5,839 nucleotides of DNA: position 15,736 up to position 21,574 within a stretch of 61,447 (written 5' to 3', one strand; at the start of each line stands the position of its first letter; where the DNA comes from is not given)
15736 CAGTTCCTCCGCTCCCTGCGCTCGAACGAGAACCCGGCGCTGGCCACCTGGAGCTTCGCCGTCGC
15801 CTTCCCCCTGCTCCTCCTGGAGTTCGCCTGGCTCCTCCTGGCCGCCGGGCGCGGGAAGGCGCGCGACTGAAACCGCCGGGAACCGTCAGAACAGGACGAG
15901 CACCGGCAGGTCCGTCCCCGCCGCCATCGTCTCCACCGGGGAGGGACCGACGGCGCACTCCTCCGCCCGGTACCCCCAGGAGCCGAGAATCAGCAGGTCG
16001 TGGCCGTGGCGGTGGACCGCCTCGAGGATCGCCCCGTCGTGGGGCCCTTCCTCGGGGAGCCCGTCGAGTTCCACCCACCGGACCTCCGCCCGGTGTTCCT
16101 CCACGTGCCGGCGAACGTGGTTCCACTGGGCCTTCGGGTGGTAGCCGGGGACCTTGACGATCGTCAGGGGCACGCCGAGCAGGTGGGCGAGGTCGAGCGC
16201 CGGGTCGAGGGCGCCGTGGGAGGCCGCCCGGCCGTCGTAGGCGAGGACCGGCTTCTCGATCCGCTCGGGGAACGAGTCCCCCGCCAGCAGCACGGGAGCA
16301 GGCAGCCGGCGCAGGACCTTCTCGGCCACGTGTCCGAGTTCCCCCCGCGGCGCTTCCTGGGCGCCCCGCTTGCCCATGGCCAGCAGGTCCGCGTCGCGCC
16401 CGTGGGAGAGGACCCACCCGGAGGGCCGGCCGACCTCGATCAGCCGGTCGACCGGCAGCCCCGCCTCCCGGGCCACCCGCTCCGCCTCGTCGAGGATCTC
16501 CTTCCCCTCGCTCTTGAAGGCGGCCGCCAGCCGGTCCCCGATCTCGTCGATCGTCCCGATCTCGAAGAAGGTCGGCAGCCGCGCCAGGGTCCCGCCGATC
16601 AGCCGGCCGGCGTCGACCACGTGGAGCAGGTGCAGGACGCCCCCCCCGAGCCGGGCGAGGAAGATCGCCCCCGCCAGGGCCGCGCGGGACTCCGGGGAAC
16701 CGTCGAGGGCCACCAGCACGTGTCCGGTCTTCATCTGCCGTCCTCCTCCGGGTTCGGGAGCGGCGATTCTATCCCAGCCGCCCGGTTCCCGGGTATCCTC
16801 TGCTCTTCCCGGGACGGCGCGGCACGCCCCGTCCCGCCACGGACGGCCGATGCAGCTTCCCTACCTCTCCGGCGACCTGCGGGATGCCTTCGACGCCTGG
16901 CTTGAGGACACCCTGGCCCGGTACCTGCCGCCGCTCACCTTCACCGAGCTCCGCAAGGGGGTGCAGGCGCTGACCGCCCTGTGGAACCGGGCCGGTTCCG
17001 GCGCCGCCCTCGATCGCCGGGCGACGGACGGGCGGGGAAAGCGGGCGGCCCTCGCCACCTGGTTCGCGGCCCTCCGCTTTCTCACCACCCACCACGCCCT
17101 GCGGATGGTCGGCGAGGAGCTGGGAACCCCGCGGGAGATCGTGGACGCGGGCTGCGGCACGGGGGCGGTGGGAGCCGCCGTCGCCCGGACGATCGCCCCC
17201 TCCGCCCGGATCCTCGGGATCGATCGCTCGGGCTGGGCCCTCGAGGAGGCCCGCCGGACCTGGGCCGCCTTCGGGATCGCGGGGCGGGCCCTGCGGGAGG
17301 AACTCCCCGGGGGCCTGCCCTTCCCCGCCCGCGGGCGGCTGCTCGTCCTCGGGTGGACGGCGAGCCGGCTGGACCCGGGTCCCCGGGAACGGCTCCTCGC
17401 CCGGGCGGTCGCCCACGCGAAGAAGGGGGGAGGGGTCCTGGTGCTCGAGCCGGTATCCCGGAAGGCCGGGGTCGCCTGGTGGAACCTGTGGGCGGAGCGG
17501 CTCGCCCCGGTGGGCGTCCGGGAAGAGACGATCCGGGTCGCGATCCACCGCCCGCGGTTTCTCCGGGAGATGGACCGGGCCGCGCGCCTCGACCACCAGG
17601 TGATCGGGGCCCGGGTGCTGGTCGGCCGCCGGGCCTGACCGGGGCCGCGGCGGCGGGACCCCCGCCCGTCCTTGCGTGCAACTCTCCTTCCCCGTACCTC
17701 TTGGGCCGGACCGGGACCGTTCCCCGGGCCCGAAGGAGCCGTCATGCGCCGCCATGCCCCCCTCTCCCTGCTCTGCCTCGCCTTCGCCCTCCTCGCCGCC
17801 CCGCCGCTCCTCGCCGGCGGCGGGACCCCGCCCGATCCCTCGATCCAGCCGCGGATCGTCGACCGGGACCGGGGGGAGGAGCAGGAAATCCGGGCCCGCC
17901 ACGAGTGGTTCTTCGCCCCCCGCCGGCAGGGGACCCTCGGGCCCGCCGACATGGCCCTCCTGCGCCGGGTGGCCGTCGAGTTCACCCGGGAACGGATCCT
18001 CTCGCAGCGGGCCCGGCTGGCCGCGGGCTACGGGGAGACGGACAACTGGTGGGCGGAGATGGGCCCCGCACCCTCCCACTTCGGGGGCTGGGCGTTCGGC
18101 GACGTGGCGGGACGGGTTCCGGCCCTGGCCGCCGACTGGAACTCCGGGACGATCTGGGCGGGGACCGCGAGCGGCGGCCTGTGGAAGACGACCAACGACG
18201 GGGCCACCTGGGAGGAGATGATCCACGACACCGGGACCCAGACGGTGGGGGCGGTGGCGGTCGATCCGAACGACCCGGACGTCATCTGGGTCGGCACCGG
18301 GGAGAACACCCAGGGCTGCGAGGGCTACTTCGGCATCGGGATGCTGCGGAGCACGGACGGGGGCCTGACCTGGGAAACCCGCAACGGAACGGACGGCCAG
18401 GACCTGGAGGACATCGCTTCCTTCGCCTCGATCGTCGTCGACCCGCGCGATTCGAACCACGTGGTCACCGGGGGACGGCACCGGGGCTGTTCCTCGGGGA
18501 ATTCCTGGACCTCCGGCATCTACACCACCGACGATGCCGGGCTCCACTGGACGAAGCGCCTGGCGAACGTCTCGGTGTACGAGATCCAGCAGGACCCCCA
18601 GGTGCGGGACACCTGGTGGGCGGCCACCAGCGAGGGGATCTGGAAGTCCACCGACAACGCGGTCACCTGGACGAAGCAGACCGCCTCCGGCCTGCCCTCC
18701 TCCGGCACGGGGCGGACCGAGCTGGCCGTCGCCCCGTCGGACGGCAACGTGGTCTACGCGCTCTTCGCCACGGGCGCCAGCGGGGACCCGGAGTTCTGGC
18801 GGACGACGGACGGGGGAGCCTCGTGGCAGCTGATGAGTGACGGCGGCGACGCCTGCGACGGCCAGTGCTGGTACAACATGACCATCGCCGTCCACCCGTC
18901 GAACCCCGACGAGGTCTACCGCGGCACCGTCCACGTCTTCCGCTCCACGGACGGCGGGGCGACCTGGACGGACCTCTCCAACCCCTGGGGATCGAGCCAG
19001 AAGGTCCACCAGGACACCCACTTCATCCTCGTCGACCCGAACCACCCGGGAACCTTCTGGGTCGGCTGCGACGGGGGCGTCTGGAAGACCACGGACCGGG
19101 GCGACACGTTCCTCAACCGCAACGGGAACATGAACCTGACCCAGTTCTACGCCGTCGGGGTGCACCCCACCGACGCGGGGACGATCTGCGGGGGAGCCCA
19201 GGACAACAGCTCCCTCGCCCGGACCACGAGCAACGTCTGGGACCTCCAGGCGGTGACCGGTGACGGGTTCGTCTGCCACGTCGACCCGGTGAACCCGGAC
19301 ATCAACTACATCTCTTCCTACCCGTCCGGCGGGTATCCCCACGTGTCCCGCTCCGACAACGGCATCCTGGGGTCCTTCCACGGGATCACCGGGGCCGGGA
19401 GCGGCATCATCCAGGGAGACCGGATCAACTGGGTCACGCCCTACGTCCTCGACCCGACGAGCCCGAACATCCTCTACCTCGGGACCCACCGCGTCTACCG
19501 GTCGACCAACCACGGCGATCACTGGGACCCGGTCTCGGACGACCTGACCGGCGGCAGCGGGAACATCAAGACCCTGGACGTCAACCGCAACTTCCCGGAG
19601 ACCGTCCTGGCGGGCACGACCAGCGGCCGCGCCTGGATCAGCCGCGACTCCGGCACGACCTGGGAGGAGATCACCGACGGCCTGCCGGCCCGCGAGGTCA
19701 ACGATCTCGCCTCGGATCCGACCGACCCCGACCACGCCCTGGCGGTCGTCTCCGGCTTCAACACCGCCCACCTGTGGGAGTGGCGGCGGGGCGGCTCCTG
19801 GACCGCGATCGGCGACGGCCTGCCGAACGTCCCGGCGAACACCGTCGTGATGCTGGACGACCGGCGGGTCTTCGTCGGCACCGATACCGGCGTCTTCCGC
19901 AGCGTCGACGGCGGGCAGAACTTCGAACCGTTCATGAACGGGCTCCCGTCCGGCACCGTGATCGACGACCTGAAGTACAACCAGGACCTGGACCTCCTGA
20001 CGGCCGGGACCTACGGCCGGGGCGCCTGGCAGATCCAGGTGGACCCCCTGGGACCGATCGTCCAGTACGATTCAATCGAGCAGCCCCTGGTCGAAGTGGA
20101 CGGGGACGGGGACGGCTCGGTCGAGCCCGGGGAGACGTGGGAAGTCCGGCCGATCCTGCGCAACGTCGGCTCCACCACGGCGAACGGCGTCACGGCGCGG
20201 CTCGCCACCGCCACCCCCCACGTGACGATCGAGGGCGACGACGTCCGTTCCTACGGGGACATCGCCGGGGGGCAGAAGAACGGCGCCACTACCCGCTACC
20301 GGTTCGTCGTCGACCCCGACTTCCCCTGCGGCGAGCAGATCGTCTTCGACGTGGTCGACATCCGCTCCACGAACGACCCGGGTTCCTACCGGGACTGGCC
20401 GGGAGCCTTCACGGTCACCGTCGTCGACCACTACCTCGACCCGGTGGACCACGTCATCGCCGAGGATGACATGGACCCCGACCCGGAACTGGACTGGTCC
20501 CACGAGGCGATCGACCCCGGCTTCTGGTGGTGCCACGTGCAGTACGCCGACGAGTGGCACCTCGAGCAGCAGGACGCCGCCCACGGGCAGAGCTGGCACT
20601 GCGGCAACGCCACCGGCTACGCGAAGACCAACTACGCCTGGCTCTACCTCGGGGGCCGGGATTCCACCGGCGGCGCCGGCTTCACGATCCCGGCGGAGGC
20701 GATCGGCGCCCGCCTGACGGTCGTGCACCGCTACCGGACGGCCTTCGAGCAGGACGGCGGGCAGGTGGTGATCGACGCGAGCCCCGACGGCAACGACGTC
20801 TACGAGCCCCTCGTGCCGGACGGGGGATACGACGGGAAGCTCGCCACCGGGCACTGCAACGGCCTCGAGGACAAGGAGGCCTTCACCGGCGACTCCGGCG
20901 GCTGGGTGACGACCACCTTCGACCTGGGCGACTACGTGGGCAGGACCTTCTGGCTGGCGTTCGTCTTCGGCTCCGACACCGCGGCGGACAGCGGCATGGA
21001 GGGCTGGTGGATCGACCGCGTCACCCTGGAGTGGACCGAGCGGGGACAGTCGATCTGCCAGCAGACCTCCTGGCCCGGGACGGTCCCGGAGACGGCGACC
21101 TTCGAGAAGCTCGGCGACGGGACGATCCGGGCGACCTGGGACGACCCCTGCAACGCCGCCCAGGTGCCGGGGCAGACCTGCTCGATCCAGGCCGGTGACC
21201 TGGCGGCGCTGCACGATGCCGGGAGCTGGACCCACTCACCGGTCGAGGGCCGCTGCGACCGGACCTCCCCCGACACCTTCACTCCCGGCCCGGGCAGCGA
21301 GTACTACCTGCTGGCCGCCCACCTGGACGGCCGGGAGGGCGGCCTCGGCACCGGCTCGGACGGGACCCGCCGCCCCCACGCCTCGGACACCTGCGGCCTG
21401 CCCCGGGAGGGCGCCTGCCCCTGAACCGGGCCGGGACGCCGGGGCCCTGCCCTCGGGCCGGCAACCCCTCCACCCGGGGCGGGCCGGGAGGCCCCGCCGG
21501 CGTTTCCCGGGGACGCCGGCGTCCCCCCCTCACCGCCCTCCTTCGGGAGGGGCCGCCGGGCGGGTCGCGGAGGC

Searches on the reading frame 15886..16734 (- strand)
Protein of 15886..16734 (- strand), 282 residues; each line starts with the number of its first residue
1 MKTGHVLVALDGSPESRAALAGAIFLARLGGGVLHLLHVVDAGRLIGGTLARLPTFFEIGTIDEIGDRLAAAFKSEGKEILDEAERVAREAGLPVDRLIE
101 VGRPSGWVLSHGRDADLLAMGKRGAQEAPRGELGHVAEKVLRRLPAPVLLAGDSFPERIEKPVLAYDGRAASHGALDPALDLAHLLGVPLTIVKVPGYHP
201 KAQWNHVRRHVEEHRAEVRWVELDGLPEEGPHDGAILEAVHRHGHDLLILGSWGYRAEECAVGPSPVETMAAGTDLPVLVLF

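Call 45: search_protein_families(library=pfam, proteins=[window:15886-16734:-], max_evalue=0.0001)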
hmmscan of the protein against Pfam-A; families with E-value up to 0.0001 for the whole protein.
window:15886-16734:- (282 aa): 1 family
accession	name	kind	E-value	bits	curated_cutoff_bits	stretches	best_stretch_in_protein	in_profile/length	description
PF00582.32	Usp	-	4.8e-24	85.9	24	2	5-150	4-139/141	Universal stress protein family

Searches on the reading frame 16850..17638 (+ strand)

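Call 45: search_protein_families(library=pfam, proteins=[window:16850-17638:+], max_evalue=0.0001)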
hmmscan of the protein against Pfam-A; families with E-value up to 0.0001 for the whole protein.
window:16850-17638:+ (262 aa): 3 families
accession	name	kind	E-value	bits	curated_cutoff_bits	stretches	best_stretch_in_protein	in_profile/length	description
PF13649.12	Methyltransf_25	-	2.7e-08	34.8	27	1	97-194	1-97/97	Methyltransferase domain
PF13847.12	Methyltransf_31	-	2e-06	28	27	1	96-142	6-52/145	Methyltransferase domain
PF05175.20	MTS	-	2e-05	24.8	23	1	94-144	32-81/170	Methyltransferase small domain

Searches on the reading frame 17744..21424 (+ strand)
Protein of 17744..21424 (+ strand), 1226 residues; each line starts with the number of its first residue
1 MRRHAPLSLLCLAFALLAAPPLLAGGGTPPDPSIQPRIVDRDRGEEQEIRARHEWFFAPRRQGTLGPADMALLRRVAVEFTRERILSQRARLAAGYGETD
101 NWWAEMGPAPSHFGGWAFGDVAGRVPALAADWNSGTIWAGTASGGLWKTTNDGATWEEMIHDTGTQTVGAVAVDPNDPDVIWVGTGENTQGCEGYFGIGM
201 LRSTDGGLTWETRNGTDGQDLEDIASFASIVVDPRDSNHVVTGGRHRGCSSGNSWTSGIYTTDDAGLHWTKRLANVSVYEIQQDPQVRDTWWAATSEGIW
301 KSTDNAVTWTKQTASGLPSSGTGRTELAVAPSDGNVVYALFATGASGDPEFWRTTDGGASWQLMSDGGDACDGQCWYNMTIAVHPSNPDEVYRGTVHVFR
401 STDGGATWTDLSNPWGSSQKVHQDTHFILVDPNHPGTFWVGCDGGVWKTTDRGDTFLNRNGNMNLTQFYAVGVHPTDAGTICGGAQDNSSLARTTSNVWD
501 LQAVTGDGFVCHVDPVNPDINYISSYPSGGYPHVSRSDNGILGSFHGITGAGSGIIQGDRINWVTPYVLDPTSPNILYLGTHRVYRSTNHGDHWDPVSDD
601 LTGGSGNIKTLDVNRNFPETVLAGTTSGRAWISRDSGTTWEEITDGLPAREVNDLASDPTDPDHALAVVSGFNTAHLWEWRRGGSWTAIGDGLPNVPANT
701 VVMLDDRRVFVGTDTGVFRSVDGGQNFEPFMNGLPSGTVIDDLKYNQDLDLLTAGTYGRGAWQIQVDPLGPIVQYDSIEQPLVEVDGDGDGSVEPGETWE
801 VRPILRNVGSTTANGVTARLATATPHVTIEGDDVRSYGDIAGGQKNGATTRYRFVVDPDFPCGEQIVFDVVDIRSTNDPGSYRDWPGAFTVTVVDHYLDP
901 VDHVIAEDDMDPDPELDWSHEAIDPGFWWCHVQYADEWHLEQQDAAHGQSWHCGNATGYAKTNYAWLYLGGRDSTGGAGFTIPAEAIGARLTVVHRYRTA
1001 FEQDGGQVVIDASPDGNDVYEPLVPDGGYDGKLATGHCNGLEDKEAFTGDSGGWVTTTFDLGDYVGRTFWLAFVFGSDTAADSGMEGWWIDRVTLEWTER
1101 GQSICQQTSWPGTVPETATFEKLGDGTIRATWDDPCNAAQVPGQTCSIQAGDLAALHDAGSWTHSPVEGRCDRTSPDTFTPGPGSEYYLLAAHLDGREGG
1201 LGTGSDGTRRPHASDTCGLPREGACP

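Call 45: search_protein_families(library=pfam, proteins=[window:17744-21424:+], max_evalue=0.0001)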
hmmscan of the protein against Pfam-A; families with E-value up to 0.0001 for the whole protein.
window:17744-21424:+ (1226 aa): 2 families
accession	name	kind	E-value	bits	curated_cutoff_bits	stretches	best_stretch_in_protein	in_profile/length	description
PF15902.12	Sortilin-Vps10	-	5e-28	98.5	33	2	259-372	3-120/446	Sortilin, neurotensin receptor 3,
PF20773.4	InhA-like_MAM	-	4.2e-06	26.8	26.9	1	1036-1096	105-163/191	Immune inhibitor A-like, MAM domain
